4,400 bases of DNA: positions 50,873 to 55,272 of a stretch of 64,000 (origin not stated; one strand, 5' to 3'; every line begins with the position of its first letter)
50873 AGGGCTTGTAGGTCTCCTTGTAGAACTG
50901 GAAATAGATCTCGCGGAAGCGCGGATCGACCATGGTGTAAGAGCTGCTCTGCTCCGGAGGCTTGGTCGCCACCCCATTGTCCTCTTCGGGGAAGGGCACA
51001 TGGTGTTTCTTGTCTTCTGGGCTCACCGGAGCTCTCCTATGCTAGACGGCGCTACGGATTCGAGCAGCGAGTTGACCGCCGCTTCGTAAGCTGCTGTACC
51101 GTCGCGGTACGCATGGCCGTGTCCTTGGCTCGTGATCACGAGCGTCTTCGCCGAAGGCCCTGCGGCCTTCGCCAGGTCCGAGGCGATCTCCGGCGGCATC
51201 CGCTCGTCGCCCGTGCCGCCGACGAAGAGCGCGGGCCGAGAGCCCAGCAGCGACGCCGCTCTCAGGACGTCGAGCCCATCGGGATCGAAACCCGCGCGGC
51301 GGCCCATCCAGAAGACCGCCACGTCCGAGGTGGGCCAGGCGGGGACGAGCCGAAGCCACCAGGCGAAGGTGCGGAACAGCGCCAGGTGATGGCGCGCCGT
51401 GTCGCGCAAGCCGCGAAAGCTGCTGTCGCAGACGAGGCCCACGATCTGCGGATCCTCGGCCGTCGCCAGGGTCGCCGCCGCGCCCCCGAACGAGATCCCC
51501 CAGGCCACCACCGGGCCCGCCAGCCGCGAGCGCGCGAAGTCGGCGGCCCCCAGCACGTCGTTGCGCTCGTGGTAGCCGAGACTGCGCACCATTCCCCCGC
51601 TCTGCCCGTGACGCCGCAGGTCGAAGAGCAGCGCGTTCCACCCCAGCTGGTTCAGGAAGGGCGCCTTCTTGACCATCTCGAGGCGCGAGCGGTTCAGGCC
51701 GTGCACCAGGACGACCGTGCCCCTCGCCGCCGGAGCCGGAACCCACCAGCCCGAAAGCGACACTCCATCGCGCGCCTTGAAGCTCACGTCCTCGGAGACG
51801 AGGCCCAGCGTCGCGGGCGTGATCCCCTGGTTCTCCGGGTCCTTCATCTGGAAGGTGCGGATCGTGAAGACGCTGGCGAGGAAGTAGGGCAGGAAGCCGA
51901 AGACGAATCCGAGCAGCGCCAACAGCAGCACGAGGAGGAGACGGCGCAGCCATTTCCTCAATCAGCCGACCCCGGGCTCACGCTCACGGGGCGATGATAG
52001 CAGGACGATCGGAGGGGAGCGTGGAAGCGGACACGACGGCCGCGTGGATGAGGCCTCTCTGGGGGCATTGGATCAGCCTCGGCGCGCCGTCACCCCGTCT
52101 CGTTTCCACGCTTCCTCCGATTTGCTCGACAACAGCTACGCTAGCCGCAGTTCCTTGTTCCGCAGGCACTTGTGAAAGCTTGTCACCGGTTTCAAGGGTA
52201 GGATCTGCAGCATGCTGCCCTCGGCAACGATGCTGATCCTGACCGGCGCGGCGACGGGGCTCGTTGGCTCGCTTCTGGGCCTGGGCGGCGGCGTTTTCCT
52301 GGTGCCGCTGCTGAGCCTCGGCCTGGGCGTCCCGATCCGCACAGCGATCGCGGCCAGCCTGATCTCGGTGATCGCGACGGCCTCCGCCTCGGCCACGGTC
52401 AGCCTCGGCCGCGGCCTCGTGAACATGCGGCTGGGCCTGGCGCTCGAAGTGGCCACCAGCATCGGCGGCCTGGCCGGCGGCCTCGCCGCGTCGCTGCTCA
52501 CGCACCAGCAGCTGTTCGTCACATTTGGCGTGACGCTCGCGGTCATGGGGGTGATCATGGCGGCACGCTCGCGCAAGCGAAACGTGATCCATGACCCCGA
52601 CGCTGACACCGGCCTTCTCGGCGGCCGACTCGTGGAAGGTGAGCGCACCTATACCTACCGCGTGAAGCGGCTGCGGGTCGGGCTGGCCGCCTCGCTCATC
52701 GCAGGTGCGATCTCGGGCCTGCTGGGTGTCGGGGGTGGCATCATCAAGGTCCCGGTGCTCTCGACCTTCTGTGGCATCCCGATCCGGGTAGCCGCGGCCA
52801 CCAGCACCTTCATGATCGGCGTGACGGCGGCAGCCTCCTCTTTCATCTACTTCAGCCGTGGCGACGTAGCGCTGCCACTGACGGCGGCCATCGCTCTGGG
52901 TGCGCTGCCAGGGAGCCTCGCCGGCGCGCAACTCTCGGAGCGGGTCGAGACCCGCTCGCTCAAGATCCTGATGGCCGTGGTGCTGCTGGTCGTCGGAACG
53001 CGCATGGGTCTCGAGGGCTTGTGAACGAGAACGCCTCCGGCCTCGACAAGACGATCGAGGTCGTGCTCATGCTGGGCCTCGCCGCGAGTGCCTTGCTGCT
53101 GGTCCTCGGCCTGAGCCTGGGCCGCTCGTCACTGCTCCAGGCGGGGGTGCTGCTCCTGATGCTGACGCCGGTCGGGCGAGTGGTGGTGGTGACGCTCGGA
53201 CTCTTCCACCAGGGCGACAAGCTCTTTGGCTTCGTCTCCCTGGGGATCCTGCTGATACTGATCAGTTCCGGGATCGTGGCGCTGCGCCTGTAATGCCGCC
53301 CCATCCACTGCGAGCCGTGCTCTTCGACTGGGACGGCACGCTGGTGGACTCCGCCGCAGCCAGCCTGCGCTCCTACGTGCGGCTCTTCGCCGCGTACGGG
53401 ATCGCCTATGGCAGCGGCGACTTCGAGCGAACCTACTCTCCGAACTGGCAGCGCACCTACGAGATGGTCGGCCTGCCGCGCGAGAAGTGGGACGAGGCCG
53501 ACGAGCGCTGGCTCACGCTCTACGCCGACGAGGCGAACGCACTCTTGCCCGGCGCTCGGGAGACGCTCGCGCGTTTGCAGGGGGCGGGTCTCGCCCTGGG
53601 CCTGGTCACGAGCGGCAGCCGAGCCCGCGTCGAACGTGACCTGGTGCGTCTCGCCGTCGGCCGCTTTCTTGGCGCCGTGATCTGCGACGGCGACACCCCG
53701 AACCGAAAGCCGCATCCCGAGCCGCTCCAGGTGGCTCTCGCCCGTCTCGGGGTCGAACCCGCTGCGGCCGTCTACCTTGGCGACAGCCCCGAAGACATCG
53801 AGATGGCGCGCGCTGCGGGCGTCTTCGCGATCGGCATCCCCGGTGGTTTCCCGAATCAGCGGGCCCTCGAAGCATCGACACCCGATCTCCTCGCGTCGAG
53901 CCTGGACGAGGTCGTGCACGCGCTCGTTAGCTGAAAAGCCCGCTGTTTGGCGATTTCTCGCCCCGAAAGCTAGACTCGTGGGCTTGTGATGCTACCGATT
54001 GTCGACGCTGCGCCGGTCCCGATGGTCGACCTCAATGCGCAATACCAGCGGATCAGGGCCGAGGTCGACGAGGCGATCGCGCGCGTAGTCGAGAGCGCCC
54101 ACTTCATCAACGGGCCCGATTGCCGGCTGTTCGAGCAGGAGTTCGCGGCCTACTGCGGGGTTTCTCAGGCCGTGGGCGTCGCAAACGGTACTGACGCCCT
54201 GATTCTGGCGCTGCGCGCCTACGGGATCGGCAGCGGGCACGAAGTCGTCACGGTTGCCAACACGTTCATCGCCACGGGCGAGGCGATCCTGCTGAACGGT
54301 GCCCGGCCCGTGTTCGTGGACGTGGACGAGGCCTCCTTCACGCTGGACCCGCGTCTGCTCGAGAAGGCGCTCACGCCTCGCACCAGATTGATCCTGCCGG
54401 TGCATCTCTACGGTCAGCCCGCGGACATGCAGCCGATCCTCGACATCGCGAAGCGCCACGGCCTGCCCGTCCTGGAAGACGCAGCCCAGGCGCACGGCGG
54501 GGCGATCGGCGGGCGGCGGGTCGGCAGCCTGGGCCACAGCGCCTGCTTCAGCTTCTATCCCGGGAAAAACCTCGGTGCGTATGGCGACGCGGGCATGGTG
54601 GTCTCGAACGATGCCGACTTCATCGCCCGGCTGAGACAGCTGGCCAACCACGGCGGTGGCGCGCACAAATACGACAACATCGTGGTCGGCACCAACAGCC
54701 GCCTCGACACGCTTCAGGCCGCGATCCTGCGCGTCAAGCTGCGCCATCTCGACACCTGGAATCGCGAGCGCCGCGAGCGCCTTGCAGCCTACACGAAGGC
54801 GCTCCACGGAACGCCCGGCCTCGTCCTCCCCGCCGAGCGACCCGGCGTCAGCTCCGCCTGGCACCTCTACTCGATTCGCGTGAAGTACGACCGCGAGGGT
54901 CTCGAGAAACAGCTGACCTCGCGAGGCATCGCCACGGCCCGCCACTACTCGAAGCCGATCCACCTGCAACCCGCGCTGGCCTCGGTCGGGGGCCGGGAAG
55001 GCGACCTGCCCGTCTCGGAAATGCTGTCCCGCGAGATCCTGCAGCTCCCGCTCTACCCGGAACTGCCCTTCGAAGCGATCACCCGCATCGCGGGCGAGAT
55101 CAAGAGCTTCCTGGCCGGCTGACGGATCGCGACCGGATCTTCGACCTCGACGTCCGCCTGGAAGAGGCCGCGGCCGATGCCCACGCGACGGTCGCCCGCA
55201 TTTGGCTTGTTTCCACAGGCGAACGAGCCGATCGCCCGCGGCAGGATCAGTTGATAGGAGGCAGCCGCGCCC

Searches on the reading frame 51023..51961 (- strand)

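Call 61: search_protein_families(library=pfam, proteins=[window:51023-51961:-], max_evalue=0.001)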
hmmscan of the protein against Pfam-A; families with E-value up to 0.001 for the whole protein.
window:51023-51961:- (312 aa): 4 families
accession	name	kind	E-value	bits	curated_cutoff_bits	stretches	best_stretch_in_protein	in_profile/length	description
PF12146.15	Hydrolase_4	-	2e-12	47.3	27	1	78-206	2-134/239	Serine aminopeptidase, S33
PF00561.26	Abhydrolase_1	-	3e-10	40.6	25.8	1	82-228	2-149/245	alpha/beta hydrolase fold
PF12697.13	Abhydrolase_6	-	1.2e-08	36.3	26.3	1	83-284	1-207/217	Alpha/beta hydrolase family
PF08386.16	Abhydrolase_4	-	2.1e-05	25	21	1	240-301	33-92/103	TAP-like protein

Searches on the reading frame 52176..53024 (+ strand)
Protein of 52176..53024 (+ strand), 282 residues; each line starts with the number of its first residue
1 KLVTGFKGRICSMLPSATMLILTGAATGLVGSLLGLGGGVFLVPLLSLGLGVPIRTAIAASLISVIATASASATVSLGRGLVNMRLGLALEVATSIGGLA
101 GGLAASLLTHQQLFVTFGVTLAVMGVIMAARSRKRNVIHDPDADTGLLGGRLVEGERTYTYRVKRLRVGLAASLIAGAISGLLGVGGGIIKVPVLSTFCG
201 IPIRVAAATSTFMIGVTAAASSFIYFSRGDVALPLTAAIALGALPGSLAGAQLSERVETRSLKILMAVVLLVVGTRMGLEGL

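Call 61: search_protein_families(library=pfam, proteins=[window:52176-53024:+], max_evalue=0.001)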
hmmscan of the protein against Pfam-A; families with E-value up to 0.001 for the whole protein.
window:52176-53024:+ (282 aa): 1 family
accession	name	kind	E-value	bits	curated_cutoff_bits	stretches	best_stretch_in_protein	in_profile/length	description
PF01925.25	TauE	-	4.4e-46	157.9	32.6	1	20-277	1-237/237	Sulfite exporter TauE/SafE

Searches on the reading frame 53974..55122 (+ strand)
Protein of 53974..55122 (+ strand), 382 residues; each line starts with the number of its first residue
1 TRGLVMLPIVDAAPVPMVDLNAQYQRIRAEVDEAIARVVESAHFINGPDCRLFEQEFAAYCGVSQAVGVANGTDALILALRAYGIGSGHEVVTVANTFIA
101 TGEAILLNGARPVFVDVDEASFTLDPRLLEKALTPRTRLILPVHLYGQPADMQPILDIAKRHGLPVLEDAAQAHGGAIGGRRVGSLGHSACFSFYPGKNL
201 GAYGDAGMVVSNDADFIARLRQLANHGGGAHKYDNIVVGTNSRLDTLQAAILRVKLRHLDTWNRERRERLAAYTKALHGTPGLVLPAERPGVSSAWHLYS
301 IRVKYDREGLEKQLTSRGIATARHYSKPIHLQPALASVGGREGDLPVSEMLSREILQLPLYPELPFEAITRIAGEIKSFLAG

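Call 61: search_protein_families(library=pfam, proteins=[window:53974-55122:+], max_evalue=0.001)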
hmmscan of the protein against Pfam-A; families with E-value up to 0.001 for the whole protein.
window:53974-55122:+ (382 aa): 3 families
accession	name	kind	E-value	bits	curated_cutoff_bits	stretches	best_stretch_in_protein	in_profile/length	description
PF01041.23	DegT_DnrJ_EryC1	-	3.4e-115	385.6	19.8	1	27-376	3-359/360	DegT/DnrJ/EryC1/StrS aminotransferase family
PF00155.27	Aminotran_1_2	-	8.5e-07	28.9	19.7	1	52-227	46-248/361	Aminotransferase class I and II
PF01212.27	Beta_elim_lyase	-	1.3e-05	25.1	27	1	46-220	30-219/288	Beta-eliminating lyase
